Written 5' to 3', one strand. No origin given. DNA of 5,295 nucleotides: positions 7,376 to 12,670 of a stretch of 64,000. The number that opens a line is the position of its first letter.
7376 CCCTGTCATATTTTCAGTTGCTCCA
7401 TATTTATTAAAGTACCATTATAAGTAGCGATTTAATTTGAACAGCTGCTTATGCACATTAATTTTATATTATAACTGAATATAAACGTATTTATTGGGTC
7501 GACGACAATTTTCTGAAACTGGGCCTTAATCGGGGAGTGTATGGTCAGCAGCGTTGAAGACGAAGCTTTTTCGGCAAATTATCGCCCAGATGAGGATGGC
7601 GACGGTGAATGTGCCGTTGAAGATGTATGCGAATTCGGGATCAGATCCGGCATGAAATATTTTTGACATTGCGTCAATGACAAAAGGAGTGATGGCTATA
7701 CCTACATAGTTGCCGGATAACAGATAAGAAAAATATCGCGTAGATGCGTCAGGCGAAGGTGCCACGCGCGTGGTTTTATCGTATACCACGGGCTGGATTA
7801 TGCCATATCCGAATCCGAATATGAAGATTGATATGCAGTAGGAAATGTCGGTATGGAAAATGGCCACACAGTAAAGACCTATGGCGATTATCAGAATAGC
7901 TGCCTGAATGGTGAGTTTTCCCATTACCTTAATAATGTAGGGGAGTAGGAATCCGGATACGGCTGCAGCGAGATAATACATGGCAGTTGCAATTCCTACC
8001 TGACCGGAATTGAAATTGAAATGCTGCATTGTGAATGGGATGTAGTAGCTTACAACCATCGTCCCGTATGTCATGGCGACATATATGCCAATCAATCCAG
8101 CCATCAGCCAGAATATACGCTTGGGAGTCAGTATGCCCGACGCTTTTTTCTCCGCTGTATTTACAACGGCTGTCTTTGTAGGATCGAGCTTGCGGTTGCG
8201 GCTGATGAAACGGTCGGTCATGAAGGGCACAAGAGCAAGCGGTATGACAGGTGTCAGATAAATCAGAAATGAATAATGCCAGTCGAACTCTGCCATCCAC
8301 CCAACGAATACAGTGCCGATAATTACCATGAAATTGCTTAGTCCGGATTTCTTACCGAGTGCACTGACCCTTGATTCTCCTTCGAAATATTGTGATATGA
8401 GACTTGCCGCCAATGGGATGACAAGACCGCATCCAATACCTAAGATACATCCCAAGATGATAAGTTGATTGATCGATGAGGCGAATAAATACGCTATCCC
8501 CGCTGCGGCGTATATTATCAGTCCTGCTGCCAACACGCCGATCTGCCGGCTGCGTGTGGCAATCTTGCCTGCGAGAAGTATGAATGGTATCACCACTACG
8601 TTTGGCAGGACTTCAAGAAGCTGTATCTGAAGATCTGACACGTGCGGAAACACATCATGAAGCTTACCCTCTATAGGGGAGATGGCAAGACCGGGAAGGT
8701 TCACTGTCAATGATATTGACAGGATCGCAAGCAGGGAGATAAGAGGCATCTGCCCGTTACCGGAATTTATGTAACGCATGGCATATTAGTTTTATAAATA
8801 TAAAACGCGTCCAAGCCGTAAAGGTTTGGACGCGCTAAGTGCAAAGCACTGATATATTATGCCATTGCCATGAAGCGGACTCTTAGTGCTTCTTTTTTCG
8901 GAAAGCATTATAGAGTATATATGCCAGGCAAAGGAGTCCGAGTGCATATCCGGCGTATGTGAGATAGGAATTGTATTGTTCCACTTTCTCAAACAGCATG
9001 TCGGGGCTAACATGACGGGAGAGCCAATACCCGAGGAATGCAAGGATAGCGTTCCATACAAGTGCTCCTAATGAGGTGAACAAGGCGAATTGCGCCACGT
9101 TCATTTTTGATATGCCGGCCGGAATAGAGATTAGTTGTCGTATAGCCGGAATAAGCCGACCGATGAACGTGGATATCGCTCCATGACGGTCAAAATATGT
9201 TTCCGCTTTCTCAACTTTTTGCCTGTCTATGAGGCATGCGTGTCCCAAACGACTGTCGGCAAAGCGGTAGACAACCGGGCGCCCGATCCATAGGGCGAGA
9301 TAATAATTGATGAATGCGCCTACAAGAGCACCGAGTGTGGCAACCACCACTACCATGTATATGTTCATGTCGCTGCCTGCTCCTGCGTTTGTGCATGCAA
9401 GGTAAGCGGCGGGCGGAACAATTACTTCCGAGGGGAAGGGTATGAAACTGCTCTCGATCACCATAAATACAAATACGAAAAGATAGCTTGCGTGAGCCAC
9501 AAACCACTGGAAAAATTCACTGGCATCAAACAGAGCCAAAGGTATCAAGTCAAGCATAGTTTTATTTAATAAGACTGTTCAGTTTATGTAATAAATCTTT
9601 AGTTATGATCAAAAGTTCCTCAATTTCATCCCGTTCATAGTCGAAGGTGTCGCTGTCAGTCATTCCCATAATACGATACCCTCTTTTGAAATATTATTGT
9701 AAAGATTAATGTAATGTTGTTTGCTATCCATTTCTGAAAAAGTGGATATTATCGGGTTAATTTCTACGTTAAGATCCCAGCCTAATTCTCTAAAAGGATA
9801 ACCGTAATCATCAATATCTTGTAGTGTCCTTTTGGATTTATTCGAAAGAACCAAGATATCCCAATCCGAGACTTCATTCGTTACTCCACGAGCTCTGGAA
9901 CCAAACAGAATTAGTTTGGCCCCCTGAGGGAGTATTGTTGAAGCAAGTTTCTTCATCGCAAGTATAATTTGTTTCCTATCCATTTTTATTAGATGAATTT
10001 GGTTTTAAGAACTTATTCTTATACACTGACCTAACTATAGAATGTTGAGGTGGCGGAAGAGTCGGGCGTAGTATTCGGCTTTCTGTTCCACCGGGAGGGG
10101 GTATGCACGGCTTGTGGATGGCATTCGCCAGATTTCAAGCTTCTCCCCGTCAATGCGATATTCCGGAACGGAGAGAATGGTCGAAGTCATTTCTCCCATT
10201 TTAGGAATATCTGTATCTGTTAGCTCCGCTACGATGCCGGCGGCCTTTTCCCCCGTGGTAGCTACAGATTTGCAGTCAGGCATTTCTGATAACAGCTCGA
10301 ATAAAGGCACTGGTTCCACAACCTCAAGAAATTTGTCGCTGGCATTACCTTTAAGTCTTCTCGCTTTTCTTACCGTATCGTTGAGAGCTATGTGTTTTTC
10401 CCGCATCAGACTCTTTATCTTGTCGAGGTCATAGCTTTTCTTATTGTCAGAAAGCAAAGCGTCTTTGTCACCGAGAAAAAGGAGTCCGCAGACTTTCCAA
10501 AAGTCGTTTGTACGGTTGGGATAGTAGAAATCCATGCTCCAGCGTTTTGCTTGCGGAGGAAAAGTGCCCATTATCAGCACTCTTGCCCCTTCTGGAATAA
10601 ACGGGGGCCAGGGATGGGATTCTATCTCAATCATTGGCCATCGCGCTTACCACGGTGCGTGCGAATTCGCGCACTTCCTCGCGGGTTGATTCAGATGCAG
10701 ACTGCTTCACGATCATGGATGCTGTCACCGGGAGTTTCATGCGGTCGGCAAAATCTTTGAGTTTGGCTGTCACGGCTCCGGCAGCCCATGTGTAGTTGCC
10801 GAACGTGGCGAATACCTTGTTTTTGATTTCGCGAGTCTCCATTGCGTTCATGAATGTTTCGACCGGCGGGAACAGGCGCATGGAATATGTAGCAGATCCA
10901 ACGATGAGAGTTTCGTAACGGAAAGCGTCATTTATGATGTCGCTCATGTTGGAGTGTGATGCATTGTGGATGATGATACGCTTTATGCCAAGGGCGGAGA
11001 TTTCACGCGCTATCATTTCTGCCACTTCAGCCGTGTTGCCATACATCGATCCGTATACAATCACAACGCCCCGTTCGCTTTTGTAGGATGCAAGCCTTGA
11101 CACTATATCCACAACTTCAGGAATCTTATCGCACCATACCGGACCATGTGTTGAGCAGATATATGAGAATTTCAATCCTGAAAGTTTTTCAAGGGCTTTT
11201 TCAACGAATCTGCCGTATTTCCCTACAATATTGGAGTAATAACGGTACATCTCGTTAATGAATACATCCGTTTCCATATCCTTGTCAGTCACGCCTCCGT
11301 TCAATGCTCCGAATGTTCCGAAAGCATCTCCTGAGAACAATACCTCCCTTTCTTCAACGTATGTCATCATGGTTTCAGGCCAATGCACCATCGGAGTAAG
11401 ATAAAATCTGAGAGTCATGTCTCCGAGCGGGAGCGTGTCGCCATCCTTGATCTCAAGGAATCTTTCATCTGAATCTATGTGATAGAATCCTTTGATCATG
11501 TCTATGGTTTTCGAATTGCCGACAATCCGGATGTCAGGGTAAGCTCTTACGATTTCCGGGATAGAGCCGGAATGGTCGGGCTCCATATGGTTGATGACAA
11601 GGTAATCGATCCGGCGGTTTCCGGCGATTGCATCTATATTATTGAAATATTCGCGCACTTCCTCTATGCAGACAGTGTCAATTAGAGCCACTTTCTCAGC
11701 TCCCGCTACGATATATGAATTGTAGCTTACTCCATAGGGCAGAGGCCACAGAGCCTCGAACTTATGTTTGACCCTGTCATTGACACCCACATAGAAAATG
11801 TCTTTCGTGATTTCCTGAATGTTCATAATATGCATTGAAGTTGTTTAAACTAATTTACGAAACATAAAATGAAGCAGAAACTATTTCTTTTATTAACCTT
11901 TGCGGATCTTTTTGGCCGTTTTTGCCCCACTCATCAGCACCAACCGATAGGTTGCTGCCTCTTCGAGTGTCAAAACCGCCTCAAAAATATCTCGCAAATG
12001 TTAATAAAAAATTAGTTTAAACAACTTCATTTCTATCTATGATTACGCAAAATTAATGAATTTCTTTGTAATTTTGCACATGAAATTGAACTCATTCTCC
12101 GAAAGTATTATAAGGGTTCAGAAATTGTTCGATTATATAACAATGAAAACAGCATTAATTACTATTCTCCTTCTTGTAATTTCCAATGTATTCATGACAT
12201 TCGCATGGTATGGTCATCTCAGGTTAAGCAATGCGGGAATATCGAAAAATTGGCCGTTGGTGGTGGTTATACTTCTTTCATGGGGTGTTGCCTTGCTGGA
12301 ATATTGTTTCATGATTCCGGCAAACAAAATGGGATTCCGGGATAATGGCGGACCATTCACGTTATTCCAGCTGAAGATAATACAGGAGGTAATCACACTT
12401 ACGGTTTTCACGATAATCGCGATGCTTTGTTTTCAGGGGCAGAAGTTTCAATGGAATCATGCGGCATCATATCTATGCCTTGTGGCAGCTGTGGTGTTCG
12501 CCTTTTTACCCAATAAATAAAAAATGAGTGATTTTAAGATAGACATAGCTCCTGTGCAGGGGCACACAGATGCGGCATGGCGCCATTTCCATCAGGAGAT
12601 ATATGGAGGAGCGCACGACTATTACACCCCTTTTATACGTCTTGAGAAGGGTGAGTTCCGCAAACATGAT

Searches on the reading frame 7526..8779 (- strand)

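Call 25: search_protein_families(library=pfam, proteins=[window:7526-8779:-], max_evalue=0.001)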
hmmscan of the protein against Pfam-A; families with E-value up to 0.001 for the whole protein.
window:7526-8779:- (417 aa): 1 family
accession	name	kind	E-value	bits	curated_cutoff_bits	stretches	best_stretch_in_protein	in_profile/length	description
PF07690.21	MFS_1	-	6.3e-46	157.3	33.4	2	17-365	3-347/347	Major Facilitator Superfamily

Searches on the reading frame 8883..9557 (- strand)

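Call 25: search_protein_families(library=pfam, proteins=[window:8883-9557:-], max_evalue=0.001)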
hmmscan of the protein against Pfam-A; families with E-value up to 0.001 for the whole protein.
window:8883-9557:- (224 aa): 1 family
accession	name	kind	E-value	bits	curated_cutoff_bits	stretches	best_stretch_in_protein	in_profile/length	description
PF09335.16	VTT_dom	-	6.3e-22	78.8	33.9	1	54-177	14-122/123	VTT domain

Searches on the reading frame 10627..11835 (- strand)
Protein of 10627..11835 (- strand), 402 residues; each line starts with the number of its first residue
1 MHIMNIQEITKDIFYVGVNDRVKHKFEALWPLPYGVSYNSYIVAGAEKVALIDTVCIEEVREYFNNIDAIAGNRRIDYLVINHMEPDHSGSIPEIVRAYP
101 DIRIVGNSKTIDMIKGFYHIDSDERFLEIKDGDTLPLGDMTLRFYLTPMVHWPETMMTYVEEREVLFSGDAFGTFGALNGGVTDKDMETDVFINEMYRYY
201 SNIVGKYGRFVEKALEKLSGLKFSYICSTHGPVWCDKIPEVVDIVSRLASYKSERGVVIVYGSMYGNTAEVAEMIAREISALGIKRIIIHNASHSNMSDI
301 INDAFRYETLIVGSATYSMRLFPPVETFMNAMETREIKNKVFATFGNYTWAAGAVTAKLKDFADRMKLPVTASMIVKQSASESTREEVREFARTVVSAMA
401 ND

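Call 25: search_protein_families(library=pfam, proteins=[window:10627-11835:-], max_evalue=0.001)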
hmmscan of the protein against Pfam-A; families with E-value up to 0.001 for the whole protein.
window:10627-11835:- (402 aa): 5 families
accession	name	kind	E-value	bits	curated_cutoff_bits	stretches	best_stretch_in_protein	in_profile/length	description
PF19583.5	ODP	-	1.1e-22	81.3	27.2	1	36-231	1-194/194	ODP family beta lactamase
PF00753.33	Lactamase_B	-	3.1e-10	40.8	22.7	1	36-182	4-161/196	Metallo-beta-lactamase superfamily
PF00258.30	Flavodoxin_1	-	5.6e-09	36.7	25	1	259-352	1-101/143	Flavodoxin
PF12724.12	Flavodoxin_5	-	2.5e-06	28.3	27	1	258-345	1-81/145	Flavodoxin domain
PF12706.13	Lactamase_B_2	-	0.00023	21.3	27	1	71-170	26-142/200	Beta-lactamase superfamily domain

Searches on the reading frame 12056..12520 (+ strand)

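Call 25: search_protein_families(library=pfam, proteins=[window:12056-12520:+], max_evalue=0.001)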
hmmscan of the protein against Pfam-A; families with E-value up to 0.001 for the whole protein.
window:12056-12520:+ (154 aa): 1 family
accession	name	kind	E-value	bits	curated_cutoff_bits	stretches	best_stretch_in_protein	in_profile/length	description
PF04342.18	DMT_6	-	6.9e-41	139.2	25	1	36-150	1-104/104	Putative member of DMT superfamily (DUF486)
